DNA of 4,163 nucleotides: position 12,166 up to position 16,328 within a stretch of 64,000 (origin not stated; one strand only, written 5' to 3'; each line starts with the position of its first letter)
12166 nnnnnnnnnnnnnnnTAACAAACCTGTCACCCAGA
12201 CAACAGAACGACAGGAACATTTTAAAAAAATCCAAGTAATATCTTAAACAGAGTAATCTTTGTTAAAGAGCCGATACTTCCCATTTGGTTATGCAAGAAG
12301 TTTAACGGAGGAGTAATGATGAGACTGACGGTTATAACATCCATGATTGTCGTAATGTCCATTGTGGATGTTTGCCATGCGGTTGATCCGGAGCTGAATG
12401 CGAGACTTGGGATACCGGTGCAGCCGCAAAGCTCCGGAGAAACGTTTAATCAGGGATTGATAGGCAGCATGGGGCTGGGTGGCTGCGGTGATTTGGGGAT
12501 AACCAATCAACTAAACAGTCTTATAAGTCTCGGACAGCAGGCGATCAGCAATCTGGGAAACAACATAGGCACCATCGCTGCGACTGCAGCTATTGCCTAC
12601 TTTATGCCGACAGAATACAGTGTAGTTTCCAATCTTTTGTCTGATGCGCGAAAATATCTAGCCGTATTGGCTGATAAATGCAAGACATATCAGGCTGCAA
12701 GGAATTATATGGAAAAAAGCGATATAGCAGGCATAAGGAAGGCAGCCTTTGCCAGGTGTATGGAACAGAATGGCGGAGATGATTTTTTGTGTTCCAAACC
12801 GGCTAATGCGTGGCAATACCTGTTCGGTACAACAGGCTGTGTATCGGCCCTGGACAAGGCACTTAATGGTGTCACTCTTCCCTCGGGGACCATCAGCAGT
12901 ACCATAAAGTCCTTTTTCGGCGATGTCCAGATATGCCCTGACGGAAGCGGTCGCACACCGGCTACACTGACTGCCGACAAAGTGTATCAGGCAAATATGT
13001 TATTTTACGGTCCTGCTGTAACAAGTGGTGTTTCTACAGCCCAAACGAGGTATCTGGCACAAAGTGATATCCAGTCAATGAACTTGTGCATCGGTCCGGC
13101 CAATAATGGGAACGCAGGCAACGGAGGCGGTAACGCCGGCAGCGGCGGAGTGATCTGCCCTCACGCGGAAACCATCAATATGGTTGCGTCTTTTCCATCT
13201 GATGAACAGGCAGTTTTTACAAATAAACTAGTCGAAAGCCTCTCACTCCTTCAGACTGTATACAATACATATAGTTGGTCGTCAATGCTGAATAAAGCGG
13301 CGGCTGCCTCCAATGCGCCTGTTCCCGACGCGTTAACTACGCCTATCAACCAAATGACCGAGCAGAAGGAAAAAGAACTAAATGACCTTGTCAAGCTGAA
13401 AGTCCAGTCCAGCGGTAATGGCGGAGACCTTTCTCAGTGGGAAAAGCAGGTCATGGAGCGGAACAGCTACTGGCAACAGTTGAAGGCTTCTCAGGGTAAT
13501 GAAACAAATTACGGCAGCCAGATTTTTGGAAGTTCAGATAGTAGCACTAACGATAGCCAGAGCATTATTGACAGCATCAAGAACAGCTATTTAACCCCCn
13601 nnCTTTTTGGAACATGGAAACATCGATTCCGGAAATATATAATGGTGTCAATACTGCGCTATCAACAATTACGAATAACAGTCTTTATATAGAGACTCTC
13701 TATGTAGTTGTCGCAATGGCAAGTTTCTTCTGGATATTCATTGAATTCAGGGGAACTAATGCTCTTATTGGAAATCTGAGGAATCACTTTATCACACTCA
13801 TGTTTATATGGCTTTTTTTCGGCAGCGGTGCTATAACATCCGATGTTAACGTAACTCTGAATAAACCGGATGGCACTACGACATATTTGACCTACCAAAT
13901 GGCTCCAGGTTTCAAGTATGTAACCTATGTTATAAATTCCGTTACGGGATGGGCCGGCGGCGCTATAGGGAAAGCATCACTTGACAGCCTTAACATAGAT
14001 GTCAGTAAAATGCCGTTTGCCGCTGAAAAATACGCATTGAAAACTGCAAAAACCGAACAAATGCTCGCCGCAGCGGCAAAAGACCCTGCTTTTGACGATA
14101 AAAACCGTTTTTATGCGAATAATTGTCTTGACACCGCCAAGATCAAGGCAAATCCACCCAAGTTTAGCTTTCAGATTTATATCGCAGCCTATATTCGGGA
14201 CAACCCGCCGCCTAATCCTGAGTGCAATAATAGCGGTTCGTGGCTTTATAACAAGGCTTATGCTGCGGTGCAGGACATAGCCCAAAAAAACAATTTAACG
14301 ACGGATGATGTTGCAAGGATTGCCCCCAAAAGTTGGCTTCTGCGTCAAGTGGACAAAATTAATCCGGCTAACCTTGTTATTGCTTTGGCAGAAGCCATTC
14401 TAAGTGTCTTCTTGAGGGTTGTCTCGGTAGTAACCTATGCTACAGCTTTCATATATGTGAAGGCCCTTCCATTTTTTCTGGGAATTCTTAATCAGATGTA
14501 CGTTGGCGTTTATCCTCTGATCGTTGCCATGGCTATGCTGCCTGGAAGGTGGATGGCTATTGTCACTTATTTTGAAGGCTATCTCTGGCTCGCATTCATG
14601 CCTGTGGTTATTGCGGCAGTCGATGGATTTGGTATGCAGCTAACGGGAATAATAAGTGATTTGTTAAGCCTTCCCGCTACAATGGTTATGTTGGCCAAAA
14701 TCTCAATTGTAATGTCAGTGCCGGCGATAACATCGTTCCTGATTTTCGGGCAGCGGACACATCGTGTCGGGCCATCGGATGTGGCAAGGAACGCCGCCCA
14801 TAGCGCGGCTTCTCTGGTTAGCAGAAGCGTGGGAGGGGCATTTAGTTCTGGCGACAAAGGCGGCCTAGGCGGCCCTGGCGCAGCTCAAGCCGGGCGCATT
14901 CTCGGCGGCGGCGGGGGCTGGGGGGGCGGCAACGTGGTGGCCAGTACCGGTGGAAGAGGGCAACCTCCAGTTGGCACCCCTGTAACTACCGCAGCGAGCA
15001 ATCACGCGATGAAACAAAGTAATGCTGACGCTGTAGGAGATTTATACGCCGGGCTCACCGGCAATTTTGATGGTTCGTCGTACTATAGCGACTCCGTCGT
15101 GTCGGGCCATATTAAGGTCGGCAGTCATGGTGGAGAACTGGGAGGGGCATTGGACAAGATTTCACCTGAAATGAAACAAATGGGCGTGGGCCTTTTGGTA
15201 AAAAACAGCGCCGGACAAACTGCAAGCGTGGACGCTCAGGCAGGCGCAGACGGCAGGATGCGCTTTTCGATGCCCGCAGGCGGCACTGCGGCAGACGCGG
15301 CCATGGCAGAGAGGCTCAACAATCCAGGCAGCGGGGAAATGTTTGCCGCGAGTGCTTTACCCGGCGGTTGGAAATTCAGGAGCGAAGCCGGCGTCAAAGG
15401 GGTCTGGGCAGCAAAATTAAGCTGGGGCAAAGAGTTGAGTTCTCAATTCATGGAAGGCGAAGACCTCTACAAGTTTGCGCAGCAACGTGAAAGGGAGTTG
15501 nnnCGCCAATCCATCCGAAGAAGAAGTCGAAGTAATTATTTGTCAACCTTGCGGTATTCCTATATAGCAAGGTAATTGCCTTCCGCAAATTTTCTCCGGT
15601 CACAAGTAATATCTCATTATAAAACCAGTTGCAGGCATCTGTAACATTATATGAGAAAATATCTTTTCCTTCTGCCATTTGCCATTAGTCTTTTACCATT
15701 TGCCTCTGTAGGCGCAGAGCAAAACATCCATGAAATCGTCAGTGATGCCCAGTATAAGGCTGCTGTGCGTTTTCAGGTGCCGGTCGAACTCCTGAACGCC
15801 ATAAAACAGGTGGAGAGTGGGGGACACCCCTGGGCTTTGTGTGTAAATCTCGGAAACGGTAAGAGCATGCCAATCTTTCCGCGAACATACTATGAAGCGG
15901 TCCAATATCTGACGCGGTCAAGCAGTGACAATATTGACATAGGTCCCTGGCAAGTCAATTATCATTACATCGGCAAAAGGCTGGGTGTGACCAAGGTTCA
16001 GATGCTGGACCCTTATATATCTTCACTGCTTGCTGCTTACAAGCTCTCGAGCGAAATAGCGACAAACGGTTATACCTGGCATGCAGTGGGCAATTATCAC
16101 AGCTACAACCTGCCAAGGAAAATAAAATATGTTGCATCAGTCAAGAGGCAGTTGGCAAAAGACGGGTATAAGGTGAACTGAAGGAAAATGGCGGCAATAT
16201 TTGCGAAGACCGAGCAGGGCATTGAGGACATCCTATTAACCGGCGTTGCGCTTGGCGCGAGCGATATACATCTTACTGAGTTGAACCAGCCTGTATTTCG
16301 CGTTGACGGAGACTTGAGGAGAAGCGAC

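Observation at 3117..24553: Chimeric type IV pilus / F-G-type T4SS transfer block without a recognisable envelope-spanning core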

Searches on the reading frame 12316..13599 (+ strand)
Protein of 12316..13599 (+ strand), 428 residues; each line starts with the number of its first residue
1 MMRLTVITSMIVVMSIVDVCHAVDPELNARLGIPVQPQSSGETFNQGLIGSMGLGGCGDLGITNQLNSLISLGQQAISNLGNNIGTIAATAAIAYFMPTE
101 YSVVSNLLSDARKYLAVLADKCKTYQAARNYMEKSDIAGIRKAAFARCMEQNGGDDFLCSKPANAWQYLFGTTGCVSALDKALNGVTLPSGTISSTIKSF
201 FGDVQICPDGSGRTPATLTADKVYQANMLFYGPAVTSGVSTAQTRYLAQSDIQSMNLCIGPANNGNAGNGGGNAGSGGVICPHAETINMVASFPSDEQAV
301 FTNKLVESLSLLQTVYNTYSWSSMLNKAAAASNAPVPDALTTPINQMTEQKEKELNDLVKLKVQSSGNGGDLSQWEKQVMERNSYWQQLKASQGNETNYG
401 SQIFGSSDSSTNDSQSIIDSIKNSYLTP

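Call 4: search_protein_families(library=pfam, max_evalue=0.01, proteins=[window:12316-13599:+])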
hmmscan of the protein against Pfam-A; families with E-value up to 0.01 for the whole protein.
window:12316-13599:+ (428 aa): 0 families

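Call 10: search_protein_families(library=ncbifam, max_evalue=0.1, proteins=[window:12316-13599:+])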
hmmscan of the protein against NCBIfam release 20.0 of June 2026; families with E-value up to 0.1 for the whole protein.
window:12316-13599:+ (428 aa): 0 families

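Call 14: find_homologous_proteins(query=window:12316-13599:+, max_evalue=0.001)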
Query window:12316-13599:+ (428 aa): 16 proteins with E <= 0.001 among 8000 candidates.
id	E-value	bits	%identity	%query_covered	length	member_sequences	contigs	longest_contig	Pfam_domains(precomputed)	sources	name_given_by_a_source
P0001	1.2e-280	948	100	100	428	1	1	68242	-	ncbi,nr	ncbi:MAG: hypothetical protein HQL08_00575 [Nitrospirae bacterium]|nr:hypothetical protein [Nitrospi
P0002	2.2e-207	707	73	100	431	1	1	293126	-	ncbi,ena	-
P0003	1.6e-175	602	65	99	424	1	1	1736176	-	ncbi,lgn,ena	-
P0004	3.8e-171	588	63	100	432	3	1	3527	-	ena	-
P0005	2.8e-168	578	63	100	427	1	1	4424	-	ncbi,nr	ncbi:MAG: hypothetical protein HQL08_15155 [Nitrospirae bacterium]|nr:hypothetical protein [Nitrospi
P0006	1.4e-167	576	62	100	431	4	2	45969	-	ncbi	-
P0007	1.8e-165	569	61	100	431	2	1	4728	-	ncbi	-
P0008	3.3e-165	568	60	100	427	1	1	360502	-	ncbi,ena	-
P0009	5.1e-165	568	61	100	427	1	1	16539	-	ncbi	-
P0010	1.3e-164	566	61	100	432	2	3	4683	-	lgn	-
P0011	1.5e-163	563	61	98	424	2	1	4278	-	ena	-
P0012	3.9e-162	558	60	100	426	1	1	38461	-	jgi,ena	jgi:hypothetical protein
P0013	2.1e-157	543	59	99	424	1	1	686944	-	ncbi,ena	-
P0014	1.6e-144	500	55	100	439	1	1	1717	-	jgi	jgi:hypothetical protein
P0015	2.7e-133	463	63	78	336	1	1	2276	-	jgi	-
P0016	9.8e-93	330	39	99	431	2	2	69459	-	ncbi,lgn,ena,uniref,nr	ncbi:MAG: hypothetical protein K8I29_01840 [Alphaproteobacteria bacterium]|uniref:Uncharacterized pr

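Call 15: find_encoding_contigs(protein=P0001, flank=10000, max_places=3)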
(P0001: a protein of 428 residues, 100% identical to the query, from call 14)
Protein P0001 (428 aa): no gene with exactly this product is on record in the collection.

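Call 16: find_encoding_contigs(protein=P0016, flank=10000, max_places=3)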
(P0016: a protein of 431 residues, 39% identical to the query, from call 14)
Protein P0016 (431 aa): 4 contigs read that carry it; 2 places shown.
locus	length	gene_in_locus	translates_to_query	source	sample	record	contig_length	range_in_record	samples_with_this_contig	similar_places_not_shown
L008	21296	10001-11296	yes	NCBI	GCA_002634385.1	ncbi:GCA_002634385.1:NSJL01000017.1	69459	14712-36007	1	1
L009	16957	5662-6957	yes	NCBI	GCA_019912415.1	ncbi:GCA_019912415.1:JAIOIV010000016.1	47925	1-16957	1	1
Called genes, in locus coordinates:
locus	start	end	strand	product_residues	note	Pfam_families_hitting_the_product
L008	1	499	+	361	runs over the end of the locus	-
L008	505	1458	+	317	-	PF00990:GGDEF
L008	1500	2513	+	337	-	PF00437:T2SSE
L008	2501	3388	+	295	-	PF06834:TraU (faint)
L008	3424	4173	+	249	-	PF13728:TraF (faint), PF13098:Thioredoxin_2, PF13905:Thioredoxin_8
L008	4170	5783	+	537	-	-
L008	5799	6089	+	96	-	-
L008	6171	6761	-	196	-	-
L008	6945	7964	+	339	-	PF01548:DEDD_Tnp_IS110, PF02371:Transposase_20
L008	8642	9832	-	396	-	PF00004:AAA (weak), PF13173:AAA_14, PF13401:AAA_22 (faint), PF13635:DUF4143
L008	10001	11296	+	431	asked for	-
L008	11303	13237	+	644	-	PF07916:TraG_N (faint)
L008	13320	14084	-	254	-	PF07724:AAA_2, PF00004:AAA (weak), PF07728:AAA_5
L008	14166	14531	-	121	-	-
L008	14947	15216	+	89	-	PF02604:PhdYeFM_antitox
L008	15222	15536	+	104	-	PF05016:ParE_toxin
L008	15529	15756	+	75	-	-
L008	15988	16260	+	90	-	PF02604:PhdYeFM_antitox (faint)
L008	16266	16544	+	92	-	PF15781:ParE-like_toxin (weak)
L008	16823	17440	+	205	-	PF01464:SLT (weak)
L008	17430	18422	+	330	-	PF00437:T2SSE, PF13401:AAA_22 (faint)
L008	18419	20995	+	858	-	PF11130:TraC_F_IV, PF01935:DUF87, PF19044:P-loop_TraG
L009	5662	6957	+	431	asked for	-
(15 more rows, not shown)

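Call 19: search_protein_families(library=pfam, max_evalue=10, proteins=[window:12316-13599:+])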
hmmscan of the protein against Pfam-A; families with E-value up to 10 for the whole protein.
window:12316-13599:+ (428 aa): 1 family
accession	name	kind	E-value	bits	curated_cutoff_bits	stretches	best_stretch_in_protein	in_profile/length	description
PF03622.19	IBV_3B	-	0.17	12.3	27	1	66-105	4-43/63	IBV 3B protein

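Call 40: search_dna_similar(query=window:12316-13599:+, collection=plasmids, mode=protein, max_evalue=10, max_rows=15)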
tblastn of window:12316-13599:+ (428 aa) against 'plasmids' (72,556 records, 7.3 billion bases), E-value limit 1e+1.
No match.

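Call 60: search_protein_families(library=pfam, alignment_id=A1, max_evalue=1)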
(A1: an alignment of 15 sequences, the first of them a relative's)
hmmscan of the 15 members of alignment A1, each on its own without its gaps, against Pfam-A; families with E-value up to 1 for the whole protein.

A. member 1, P0001 (428 aa): 1 family
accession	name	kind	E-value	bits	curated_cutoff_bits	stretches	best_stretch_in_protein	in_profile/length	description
PF03622.19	IBV_3B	-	0.17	12.3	27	1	66-105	4-43/63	IBV 3B protein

B. families by the number of members that match (of 15 scanned): 6 families
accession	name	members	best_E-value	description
PF02203.21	TarH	2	0.0079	Tar ligand binding domain homologue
PF11571.13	Med27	1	0.086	Mediator complex subunit 27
PF09020.15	YopE_N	1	0.11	YopE, N terminal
PF10456.14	BAR_3_WASP_bdg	1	0.11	WASP-binding domain of Sorting nexin protein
PF13092.12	CENP-L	1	0.12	Centromere protein L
PF03622.19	IBV_3B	1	0.17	IBV 3B protein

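Call 74: predict_structure(alignment_id=A1)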
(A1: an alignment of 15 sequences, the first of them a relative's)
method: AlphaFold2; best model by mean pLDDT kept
length: 428 residues; sequences in the alignment: 15
mean_pLDDT: 60.7   pTM: 0.53
mean pLDDT of the five models: 60.7, 60.6, 59.4, 58.6, 50.8
residues with pLDDT >= 90: 15; 70-90: 181; 50-70: 69; < 50: 163
segments of 3 or more residues with pLDDT < 50: 1-136, 262-277, 365-369, 426-428
pLDDT, mean of each block of 10 residues (from residue 1): 44 36 40 32 24 28 34 35 32 31 35 40 38 47 69 75 70 78 77 82 75 76 86 91 89 81 35 41 88 88 88 82 78 66 77 77 54 81 82 65 52 58 51
secondary structure, 60 per line:
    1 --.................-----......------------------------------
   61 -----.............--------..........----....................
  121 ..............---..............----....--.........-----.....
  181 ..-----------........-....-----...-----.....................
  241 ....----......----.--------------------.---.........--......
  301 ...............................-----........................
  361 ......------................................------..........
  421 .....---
elements in order: H3-19 H25-30 H66-78 H87-96 H101-134 H138-151 H156-159 H162-170 H178-182 H194-201 E203-206 E212-214 H220-244 H249-254 H284-292 H295-331 H337-366 H373-404 H411-425

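Call 79: fold_search(model_id=the predicted structure, library=pdb)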
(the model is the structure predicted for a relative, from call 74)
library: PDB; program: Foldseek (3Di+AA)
matches with E <= 10: 106; with E <= 0.001: 0
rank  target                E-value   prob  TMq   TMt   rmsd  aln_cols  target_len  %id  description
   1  5cwo_A                6.9e-01  0.06  0.09  0.13  23.7       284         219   10  Crystal structure of de novo designed helical repeat protein DHR76 (released 2015-12-16)
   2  8j7v_A                1.3e+00  0.05  0.09  0.12  24.8       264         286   12  Cryo-EM structure of hZnT7-Fab complex in zinc-unbound state, determined in heterogeneous conformations- one subunit i (released 2023-09-20)
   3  8otz_EX               1.5e+00  0.07  0.11  0.11  40.2       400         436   10  48-nm repeat of the native axonemal doublet microtubule from bovine sperm (released 2023-11-22)
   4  5ntp                  2.0e+00  0.08  0.11  0.18  19.3       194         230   12  Structural states of RORgt: X-ray elucidation of molecular mechanisms and binding interactions for natural and synthetic (released 2017-06-21)
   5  2elb                  2.6e+00  0.08  0.11  0.13  19.4       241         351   11  Crystal Structure of the BAR-PH domain of human APPL1 (released 2007-05-29)
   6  8fb2_A                3.2e+00  0.11  0.10  0.16  12.9       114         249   16  HUMAN RETENOID-RELATED ORPHAN RECEPTOR-GAMMA (RORC2) LIGAND-BINDING DOMAIN IN COMPLEX WITH COMPOUND 8 ANDINDAZOLE ACID (released 2023-03-01)
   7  7udj_H                3.2e+00  0.04  0.10  0.18  23.7       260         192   12  Crystal structure of designed helical repeat protein RPB_PEW3_R4 bound to PAWx4 peptide (released 2023-03-22)
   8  8j80_A                3.2e+00  0.03  0.10  0.13  24.7       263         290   12  Cryo-EM structure of hZnT7-Fab complex in zinc state 1, determined in heterogeneous conformations- one subunit in an i (released 2023-09-20)
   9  6r7a_A                3.4e+00  0.06  0.11  0.16  16.6       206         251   12  Ligand complex of RORg LBD (released 2019-07-03)
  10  1n4k                  3.4e+00  0.06  0.13  0.16  19.4       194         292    9  Crystal structure of the inositol 1,4,5-trisphosphate receptor binding core in complex with IP3 (released 2002-12-25)
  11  8fb2_B                3.5e+00  0.06  0.11  0.16  16.6       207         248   11  HUMAN RETENOID-RELATED ORPHAN RECEPTOR-GAMMA (RORC2) LIGAND-BINDING DOMAIN IN COMPLEX WITH COMPOUND 8 ANDINDAZOLE ACID (released 2023-03-01)
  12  2ch7_B                3.5e+00  0.06  0.13  0.17  54.6       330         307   12  Crystal structure of the cytoplasmic domain of a bacterial chemoreceptor from Thermotoga maritima (released 2006-04-18)
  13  8j7t_A                3.5e+00  0.04  0.11  0.15  24.2       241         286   10  Cryo-EM structure of hZnT7-Fab complex in zinc-unbound state, determined in outward-facing conformation (released 2023-09-20)
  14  8qae_A                3.7e+00  0.04  0.12  0.19  20.1       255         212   12  X-ray crystal structure of a de novo designed single-chain antiparallel 6-helix alpha-helical barrel, sc-apCC-6-SLLA (released 2024-07-03)
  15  4fzs_B                4.1e+00  0.08  0.15  0.29  20.4       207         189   12  Structure of human SNX1 BAR domain (released 2013-07-10)
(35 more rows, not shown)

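Call 89: search_protein_families(library=ncbifam, max_evalue=0.05, proteins=[L008:4170-5780:+])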
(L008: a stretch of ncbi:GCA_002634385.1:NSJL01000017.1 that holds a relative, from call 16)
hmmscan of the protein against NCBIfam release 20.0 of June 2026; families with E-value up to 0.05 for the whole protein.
L008:4170-5780:+ (537 aa): 0 families

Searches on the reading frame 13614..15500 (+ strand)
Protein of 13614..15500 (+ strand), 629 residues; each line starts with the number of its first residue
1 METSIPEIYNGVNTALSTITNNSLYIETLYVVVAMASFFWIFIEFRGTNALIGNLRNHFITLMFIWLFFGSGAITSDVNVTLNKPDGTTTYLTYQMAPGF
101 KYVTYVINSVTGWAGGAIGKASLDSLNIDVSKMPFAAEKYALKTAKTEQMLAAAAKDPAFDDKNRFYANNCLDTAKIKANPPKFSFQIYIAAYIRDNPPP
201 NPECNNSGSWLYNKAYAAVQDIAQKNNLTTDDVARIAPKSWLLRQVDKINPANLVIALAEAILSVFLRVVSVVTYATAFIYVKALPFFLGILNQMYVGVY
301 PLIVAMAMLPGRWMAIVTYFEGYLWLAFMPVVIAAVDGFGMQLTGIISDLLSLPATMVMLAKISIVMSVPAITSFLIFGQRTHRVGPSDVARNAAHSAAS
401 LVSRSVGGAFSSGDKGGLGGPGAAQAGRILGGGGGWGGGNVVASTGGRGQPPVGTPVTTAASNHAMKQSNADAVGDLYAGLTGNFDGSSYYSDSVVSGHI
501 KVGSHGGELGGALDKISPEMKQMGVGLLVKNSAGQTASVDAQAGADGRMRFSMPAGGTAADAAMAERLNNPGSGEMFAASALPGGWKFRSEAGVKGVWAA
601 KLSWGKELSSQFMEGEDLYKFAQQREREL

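Call 4: search_protein_families(library=pfam, max_evalue=0.01, proteins=[window:13614-15500:+])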
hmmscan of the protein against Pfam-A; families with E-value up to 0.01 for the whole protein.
window:13614-15500:+ (629 aa): 0 families

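Call 10: search_protein_families(library=ncbifam, max_evalue=0.1, proteins=[window:13614-15500:+])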
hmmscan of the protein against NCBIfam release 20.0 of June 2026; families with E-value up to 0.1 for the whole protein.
window:13614-15500:+ (629 aa): 1 family
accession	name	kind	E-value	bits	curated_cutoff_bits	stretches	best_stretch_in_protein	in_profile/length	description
NF010295.2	PRK13735.1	equivalog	0.00041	18.6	600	1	278-411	321-466/922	conjugal transfer mating-pair stabilization protein TraG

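Call 19: search_protein_families(library=pfam, max_evalue=10, proteins=[window:13614-15500:+])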
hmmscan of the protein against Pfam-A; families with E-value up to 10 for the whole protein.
window:13614-15500:+ (629 aa): 0 families

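Call 65: search_solved_structures(query=window:13614-15500:+, max_evalue=1)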
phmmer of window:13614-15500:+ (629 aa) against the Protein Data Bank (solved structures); distinct sequences matched with E-value up to 1: 0.

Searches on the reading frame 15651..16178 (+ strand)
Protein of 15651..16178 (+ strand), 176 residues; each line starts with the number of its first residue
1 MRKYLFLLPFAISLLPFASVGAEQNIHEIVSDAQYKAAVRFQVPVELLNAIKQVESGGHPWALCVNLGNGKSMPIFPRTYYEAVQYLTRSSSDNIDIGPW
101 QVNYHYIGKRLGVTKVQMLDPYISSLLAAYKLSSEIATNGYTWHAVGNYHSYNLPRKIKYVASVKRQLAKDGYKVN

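Call 4: search_protein_families(library=pfam, max_evalue=0.01, proteins=[window:15651-16178:+])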
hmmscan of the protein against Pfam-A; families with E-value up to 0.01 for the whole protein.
window:15651-16178:+ (176 aa): 1 family
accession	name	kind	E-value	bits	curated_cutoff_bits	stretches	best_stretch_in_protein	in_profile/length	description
PF01464.25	SLT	-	6.7e-06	26.1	21.3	1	36-151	5-96/117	Transglycosylase SLT domain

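Call 11: search_protein_families(library=ncbifam, max_evalue=0.01, proteins=[window:15651-16178:+])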
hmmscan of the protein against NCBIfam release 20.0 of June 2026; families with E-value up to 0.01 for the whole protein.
window:15651-16178:+ (176 aa): 2 families
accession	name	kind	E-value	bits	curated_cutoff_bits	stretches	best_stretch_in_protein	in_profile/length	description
NF011856.0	PRK15328.1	equivalog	1e-10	41.4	208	1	94-157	58-124/160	type III secretion system invasion protein IagB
NF010463.0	PRK13888.1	equivalog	6.6e-07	29.5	246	1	89-167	48-130/211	conjugal transfer protein TrbN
